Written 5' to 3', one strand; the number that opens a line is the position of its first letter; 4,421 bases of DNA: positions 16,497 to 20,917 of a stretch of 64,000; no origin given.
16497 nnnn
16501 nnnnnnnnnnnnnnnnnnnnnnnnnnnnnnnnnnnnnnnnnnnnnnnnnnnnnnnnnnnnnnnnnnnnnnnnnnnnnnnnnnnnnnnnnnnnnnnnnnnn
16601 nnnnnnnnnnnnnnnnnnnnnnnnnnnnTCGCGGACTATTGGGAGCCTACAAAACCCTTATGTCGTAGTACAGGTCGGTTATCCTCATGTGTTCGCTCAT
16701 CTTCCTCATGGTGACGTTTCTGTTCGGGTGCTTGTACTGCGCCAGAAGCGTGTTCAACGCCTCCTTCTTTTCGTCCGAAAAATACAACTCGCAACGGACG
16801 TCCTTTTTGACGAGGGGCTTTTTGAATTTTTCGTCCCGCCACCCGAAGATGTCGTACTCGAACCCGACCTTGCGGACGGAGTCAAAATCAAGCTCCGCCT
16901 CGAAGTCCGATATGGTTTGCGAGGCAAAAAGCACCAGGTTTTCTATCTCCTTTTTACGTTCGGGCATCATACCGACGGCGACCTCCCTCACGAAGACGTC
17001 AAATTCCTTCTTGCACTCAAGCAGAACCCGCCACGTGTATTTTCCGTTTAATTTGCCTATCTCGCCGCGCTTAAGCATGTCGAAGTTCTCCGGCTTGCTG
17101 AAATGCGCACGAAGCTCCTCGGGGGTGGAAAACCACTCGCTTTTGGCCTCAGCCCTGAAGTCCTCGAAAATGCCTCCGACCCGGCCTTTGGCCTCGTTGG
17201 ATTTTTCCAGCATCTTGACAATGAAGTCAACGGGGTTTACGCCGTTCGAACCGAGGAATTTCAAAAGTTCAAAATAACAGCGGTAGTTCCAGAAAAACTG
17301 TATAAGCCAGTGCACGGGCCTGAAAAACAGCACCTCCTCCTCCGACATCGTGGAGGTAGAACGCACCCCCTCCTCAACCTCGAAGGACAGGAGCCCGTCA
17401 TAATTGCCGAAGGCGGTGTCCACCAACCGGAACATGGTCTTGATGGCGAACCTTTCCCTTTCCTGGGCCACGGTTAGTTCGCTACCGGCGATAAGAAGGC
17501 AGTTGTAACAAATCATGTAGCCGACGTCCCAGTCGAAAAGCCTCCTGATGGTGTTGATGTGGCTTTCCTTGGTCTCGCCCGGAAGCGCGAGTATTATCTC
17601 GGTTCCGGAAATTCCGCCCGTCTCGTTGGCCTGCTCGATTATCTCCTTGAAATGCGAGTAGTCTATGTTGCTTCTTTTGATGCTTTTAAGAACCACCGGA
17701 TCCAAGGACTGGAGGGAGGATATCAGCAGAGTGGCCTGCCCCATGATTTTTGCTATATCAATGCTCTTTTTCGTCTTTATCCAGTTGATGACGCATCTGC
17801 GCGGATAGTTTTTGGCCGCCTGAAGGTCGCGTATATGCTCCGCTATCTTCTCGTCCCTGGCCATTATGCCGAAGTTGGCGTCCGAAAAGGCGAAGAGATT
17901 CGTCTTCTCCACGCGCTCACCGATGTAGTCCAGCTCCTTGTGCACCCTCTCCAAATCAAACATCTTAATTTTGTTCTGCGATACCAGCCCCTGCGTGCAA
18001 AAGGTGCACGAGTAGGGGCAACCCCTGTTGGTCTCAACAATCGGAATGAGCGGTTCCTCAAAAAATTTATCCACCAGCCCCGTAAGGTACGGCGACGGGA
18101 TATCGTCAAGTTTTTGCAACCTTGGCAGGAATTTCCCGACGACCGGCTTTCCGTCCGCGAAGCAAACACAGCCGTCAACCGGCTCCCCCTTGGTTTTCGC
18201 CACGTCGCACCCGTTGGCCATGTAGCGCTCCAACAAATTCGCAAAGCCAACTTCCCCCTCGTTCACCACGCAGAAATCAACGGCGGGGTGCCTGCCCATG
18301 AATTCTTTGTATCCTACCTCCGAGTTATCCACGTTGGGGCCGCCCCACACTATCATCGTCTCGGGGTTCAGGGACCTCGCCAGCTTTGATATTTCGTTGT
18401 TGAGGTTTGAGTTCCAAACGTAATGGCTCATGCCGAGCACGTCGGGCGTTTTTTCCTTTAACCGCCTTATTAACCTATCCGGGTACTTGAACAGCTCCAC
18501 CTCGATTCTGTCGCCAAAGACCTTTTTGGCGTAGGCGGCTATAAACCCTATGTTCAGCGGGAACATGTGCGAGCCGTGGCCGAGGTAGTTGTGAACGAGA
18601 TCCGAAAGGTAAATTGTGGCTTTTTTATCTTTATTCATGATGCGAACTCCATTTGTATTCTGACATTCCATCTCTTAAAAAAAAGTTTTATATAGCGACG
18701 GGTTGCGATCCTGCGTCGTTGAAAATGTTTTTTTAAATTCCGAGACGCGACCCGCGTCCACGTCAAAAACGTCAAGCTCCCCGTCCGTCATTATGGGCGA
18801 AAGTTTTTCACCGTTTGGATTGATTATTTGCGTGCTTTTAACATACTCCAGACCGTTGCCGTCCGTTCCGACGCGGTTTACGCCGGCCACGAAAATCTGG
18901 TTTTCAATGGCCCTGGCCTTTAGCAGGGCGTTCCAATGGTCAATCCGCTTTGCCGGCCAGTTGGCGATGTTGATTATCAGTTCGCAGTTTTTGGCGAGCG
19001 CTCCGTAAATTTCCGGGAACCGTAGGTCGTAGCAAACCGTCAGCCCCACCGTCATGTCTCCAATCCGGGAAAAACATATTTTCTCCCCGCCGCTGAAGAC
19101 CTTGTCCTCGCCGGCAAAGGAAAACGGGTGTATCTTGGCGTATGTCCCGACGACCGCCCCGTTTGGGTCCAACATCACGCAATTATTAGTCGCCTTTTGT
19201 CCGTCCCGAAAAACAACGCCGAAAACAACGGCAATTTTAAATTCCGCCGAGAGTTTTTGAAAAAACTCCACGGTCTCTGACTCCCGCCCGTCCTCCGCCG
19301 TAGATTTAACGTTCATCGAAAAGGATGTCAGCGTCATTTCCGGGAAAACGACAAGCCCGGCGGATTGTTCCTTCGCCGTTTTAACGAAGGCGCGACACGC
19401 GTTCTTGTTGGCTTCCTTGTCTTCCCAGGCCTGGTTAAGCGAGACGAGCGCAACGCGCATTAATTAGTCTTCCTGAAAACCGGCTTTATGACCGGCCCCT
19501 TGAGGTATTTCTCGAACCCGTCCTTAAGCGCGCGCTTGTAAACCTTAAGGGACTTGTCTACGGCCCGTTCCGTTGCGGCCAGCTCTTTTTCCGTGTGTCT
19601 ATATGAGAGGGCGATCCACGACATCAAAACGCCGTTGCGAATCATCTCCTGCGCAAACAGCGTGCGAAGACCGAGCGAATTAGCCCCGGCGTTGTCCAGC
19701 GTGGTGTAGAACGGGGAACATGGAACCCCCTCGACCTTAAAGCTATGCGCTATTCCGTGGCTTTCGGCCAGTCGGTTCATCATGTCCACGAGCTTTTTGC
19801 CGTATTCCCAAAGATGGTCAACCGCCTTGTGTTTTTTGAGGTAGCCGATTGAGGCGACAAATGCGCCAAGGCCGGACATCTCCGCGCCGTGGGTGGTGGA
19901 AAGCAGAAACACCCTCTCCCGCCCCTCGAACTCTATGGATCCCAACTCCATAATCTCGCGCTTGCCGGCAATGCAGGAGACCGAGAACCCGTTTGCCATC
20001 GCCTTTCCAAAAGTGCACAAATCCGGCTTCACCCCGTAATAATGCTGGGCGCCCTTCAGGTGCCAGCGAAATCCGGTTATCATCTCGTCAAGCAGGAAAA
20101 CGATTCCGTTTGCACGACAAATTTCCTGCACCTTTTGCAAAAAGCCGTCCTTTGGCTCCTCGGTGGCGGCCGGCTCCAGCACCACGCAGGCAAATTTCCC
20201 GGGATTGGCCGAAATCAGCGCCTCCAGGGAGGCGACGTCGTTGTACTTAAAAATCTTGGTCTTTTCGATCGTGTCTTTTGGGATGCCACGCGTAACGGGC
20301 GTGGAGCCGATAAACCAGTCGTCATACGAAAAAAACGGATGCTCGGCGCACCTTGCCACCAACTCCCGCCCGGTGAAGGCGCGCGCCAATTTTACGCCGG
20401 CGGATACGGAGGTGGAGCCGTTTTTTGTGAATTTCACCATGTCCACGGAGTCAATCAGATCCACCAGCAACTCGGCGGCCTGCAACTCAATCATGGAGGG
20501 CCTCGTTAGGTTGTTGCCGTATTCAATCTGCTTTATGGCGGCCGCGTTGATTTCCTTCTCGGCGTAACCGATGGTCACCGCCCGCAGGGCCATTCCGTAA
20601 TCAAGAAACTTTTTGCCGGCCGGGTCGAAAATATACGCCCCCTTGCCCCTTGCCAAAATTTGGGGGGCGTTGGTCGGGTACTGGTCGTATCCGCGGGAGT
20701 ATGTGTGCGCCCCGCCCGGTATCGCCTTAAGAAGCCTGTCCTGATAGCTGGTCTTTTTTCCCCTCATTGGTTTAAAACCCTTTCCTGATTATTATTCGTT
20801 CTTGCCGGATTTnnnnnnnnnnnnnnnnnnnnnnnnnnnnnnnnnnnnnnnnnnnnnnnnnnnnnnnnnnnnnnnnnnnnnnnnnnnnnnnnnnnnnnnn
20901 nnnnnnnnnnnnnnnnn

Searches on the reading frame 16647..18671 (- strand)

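Call 57: search_protein_families(library=pfam, proteins=[window:16647-18671:-], max_evalue=0.00001)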
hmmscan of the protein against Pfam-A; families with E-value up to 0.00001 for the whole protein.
window:16647-18671:- (674 aa): 2 families
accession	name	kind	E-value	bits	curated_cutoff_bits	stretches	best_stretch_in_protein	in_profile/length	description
PF04055.27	Radical_SAM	-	7.1e-14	52.7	29.5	1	213-377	2-165/166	Radical SAM superfamily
PF02310.24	B12-binding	-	5.1e-10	39.7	32.1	1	36-146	12-120/121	B12 binding domain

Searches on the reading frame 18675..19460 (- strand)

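Call 57: search_protein_families(library=pfam, proteins=[window:18675-19460:-], max_evalue=0.00001)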
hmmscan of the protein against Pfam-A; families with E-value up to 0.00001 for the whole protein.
window:18675-19460:- (261 aa): 1 family
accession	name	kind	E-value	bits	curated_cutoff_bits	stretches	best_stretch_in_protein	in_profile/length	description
PF00795.27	CN_hydrolase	-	1.5e-41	142.9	23.2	1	2-243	1-255/256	Carbon-nitrogen hydrolase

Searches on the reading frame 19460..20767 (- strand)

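Call 57: search_protein_families(library=pfam, proteins=[window:19460-20767:-], max_evalue=0.00001)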
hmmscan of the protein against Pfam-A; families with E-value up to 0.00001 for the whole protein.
window:19460-20767:- (435 aa): 1 family
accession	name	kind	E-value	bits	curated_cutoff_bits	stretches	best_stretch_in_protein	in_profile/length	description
PF00202.27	Aminotran_3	-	2.6e-34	119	30.5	1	33-348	8-344/403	Aminotransferase class-III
